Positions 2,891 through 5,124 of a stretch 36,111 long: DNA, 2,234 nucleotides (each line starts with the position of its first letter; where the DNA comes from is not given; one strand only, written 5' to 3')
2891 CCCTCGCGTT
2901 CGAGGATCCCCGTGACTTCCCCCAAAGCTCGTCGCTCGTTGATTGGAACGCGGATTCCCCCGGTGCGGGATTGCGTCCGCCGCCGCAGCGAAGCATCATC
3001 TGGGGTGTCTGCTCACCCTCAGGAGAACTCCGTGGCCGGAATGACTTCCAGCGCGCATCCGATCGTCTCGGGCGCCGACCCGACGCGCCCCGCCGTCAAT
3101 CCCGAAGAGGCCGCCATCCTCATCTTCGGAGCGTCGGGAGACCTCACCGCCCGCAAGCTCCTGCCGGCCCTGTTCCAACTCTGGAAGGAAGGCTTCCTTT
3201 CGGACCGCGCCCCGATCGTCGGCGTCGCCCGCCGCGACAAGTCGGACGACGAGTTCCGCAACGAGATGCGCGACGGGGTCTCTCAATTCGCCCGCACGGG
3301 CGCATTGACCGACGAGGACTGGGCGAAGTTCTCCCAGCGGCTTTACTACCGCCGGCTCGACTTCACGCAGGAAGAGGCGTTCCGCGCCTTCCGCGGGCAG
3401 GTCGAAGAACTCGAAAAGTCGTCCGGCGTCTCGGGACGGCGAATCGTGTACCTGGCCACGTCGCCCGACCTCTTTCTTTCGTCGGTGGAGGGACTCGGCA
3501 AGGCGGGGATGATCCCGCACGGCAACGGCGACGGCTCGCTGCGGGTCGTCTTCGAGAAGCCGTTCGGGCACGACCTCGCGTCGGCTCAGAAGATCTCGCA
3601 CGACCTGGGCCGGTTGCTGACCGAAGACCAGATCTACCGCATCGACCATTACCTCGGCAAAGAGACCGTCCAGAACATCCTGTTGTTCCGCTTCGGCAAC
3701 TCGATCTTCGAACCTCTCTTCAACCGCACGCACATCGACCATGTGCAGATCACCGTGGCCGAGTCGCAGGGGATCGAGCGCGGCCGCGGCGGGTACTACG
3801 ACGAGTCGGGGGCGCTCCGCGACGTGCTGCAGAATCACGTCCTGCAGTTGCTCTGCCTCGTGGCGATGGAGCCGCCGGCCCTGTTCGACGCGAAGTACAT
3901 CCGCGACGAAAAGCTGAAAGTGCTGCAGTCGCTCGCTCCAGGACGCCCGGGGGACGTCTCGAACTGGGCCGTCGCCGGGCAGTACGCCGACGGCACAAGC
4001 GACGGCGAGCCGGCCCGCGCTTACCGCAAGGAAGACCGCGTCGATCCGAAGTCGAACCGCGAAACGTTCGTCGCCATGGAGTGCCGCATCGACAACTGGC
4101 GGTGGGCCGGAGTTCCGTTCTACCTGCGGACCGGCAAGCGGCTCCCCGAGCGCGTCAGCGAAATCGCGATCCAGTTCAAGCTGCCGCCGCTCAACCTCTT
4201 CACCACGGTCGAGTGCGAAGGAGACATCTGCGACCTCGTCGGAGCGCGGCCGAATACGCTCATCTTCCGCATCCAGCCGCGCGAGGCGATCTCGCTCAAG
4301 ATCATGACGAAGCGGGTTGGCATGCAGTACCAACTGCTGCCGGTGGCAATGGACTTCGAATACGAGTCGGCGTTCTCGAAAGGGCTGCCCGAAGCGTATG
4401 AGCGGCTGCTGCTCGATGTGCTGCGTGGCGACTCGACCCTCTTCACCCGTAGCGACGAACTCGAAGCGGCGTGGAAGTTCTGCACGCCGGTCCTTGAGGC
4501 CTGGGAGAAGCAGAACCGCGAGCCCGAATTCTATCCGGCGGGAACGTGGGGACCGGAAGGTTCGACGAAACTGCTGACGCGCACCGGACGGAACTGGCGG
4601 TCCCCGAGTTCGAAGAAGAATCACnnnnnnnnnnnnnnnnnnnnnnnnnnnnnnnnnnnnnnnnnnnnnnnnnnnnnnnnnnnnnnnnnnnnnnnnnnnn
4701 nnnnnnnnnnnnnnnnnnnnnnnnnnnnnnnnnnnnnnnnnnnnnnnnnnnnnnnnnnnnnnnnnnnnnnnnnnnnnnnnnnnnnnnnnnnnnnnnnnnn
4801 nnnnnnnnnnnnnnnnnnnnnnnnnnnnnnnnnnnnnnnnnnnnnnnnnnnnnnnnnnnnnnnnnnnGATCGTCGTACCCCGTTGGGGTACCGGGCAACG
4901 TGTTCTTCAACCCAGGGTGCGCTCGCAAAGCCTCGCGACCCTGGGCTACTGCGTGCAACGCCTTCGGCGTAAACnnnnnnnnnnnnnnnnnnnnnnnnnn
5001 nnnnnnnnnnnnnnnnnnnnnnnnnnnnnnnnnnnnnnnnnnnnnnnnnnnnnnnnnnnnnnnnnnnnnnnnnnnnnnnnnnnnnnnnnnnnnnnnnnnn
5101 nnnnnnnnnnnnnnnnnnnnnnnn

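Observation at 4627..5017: Large nested inverted-repeat element starting at the zwf stop codon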

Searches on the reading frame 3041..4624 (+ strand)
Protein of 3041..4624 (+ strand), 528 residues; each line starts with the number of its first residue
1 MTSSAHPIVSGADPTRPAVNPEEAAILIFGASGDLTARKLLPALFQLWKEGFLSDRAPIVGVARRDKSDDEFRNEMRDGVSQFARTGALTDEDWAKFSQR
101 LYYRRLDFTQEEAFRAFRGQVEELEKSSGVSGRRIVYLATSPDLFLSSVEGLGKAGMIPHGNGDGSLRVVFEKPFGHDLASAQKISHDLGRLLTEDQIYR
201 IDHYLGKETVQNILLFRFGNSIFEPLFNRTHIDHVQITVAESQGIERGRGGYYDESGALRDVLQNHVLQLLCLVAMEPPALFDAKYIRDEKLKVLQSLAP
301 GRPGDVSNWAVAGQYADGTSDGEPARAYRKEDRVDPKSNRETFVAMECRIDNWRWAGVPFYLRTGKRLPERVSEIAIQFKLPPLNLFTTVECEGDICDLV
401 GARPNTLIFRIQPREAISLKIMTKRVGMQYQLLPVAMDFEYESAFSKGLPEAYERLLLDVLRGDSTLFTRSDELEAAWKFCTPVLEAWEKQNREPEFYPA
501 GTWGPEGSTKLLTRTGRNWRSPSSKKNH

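Call 17: find_homologous_proteins(query=window:3041-4624:+, max_evalue=1e-50)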
Query window:3041-4624:+ (528 aa): 7999 proteins with E <= 1e-50 among 8000 candidates; the best 120 are listed.
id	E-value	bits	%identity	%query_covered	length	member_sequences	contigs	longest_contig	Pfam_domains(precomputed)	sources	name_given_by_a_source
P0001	0.0e+0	1216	100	100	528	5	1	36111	PF02781.22,PF00479.29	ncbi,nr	ncbi:MAG: glucose-6-phosphate dehydrogenase [Planctomycetaceae bacterium]|nr:glucose-6-phosphate deh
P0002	2.4e-274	929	78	96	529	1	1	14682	PF02781.22,PF00479.29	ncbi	-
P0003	6.0e-250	848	72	97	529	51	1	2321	PF02781.22,PF00479.29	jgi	-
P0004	1.5e-248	844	71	97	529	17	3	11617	PF02781.22,PF00479.29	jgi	jgi:glucose-6-phosphate 1-dehydrogenase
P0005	1.5e-247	840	71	95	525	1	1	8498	PF02781.22,PF00479.29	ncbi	-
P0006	1.5e-246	837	71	95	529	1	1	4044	PF02781.22,PF00479.29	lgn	-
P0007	3.4e-245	833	70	97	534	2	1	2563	PF02781.22,PF00479.29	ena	-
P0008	6.0e-245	832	70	96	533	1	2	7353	PF02781.22,PF00479.29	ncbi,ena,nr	ncbi:MAG: glucose-6-phosphate dehydrogenase [Planctomycetota bacterium]|nr:glucose-6-phosphate dehyd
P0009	7.6e-245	831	71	96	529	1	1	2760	PF02781.22,PF00479.29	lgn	-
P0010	1.3e-244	831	71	97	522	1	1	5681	PF02781.22,PF00479.29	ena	-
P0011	4.0e-244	829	69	96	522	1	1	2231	PF02781.22,PF00479.29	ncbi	-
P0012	1.3e-243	827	71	95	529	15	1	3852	PF02781.22,PF00479.29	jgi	-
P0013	1.0e-242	824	71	95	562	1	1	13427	PF02781.22,PF00479.29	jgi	-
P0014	1.2e-242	824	71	95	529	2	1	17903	PF02781.22,PF00479.29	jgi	jgi:glucose-6-phosphate 1-dehydrogenase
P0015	4.8e-242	822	70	95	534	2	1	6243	PF02781.22,PF00479.29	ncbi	ncbi:MAG: glucose-6-phosphate dehydrogenase [Planctomycetaceae bacterium]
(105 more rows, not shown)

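Call 18: find_encoding_contigs(protein=P0002, flank=4000, max_places=3)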
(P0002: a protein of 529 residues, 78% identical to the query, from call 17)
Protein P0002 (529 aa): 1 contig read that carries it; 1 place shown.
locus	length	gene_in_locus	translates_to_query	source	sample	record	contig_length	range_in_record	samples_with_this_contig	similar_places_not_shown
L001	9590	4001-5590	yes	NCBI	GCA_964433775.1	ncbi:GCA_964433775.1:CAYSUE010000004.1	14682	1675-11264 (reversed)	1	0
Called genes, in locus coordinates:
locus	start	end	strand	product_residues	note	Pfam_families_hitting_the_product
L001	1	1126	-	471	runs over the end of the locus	PF02347:GDC-P, PF00266:Aminotran_5 (weak)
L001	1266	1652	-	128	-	PF01597:GCV_H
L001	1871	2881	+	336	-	PF14100:DUF6807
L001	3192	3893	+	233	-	PF00702:Hydrolase, PF12710:HAD, PF13419:HAD_2, PF13242:Hydrolase_like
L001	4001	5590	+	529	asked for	PF00479:G6PD_N, PF02781:G6PD_C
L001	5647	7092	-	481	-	PF28469:DUF8410 (weak), PF01370:Epimerase, PF16363:GDP_Man_Dehyd (faint), PF08338:DUF1731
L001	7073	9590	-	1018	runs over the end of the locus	-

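Call 19: find_encoding_contigs(protein=P0004, flank=4000, max_places=3)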
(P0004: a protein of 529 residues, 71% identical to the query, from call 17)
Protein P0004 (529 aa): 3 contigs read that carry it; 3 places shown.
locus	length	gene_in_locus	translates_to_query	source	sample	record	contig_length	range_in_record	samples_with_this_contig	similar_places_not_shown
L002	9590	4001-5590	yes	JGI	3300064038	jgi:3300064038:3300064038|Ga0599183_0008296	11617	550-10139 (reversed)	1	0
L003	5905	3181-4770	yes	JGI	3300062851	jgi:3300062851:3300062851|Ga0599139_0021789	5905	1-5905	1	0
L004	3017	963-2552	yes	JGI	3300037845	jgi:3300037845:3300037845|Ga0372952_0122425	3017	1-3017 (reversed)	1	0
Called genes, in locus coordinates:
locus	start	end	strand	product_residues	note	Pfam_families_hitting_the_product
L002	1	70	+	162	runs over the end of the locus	-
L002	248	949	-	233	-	PF01168:Ala_racemase_N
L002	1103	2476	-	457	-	PF13424:TPR_12 (faint), PF12895:ANAPC3 (faint), PF07719:TPR_2 (faint), PF13174:TPR_6 (faint), PF13181:TPR_8 (faint), PF13428:TPR_14 (faint), PF00515:TPR_1 (weak), PF03118:RNA_pol_A_CTD, +3 more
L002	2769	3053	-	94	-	PF01084:Ribosomal_S18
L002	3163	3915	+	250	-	PF00702:Hydrolase, PF12710:HAD (weak), PF13419:HAD_2, PF13242:Hydrolase_like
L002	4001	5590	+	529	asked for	PF00479:G6PD_N, PF02781:G6PD_C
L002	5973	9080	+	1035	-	PF00034:Cytochrom_C (faint), PF23500:DUF7133, PF13646:HEAT_2 (faint)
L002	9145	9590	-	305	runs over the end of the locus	PF00126:HTH_1, PF03466:LysR_substrate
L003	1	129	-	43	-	?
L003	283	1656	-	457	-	PF13424:TPR_12 (faint), PF12895:ANAPC3 (faint), PF07719:TPR_2 (faint), PF13174:TPR_6 (faint), PF13181:TPR_8 (faint), PF13428:TPR_14 (faint), PF00515:TPR_1 (weak), PF03118:RNA_pol_A_CTD, +3 more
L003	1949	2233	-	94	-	PF01084:Ribosomal_S18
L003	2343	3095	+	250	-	PF00702:Hydrolase, PF12710:HAD (weak), PF13419:HAD_2, PF13242:Hydrolase_like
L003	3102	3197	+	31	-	-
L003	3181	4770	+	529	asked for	PF00479:G6PD_N, PF02781:G6PD_C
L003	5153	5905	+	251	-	?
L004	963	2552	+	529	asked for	PF00479:G6PD_N, PF02781:G6PD_C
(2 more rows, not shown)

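Call 20: find_encoding_contigs(protein=P0014, flank=4000, max_places=3)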
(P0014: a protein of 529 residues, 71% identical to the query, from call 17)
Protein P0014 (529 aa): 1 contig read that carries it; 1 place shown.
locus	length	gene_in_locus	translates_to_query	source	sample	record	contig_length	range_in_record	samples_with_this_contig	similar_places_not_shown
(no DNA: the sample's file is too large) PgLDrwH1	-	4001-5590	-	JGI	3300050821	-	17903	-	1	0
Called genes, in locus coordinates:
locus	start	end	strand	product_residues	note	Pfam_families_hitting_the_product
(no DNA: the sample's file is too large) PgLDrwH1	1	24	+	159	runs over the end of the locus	-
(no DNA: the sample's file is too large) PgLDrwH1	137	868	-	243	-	PF01168:Ala_racemase_N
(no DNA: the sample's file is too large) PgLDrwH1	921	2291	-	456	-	PF12895:ANAPC3 (faint), PF13424:TPR_12 (faint), PF13432:TPR_16 (faint), PF07719:TPR_2 (faint), PF13174:TPR_6 (faint), PF13181:TPR_8 (faint), PF00515:TPR_1 (weak), PF03118:RNA_pol_A_CTD, +4 more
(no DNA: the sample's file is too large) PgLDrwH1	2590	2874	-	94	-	PF01084:Ribosomal_S18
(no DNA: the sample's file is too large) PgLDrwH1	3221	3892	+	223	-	PF00702:Hydrolase, PF13419:HAD_2, PF13242:Hydrolase_like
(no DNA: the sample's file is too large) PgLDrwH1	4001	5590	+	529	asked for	PF00479:G6PD_N, PF02781:G6PD_C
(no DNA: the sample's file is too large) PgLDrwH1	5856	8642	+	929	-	?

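Call 33: search_protein_families(library=pfam, proteins=[L099:2576-3166:-])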
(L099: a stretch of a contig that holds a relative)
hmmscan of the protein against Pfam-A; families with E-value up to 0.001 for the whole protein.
L099:2576-3166:- (197 aa): 1 family
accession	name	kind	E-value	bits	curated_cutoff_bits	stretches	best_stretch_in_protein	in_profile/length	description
PF01797.21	Y1_Tnp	-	8.4e-24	84.5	23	1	52-166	3-121/121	Transposase IS200 like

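Call 34: search_protein_families(library=ncbifam, proteins=[L099:2576-3166:-])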
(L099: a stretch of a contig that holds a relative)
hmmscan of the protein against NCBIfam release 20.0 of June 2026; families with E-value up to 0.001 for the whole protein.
L099:2576-3166:- (197 aa): 2 families
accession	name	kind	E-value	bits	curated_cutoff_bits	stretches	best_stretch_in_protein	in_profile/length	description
NF033573.1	transpos_IS200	equivalog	9.6e-18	64.6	55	1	51-165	8-126/126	IS200/IS605 family transposase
NF047646.1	REP_Tyr_transpos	equivalog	1.2e-05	25.3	80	1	58-165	14-129/146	REP-associated tyrosine transposase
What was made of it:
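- On REP/REPIN-RAYT systems: NF033573 (IS200) scores 55-65 bits against a cutoff of 55 (call 34).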

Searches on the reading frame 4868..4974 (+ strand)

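Call 33: search_protein_families(library=pfam, proteins=[L099:2576-3166:-])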
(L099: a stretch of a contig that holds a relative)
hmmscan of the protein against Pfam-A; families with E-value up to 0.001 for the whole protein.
L099:2576-3166:- (197 aa): 1 family
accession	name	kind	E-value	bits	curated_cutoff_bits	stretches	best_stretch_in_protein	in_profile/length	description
PF01797.21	Y1_Tnp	-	8.4e-24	84.5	23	1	52-166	3-121/121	Transposase IS200 like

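Call 34: search_protein_families(library=ncbifam, proteins=[L099:2576-3166:-])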
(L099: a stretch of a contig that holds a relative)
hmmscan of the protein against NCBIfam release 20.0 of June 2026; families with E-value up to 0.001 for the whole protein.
L099:2576-3166:- (197 aa): 2 families
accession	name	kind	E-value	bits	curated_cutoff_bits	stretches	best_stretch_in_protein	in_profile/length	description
NF033573.1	transpos_IS200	equivalog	9.6e-18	64.6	55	1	51-165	8-126/126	IS200/IS605 family transposase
NF047646.1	REP_Tyr_transpos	equivalog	1.2e-05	25.3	80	1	58-165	14-129/146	REP-associated tyrosine transposase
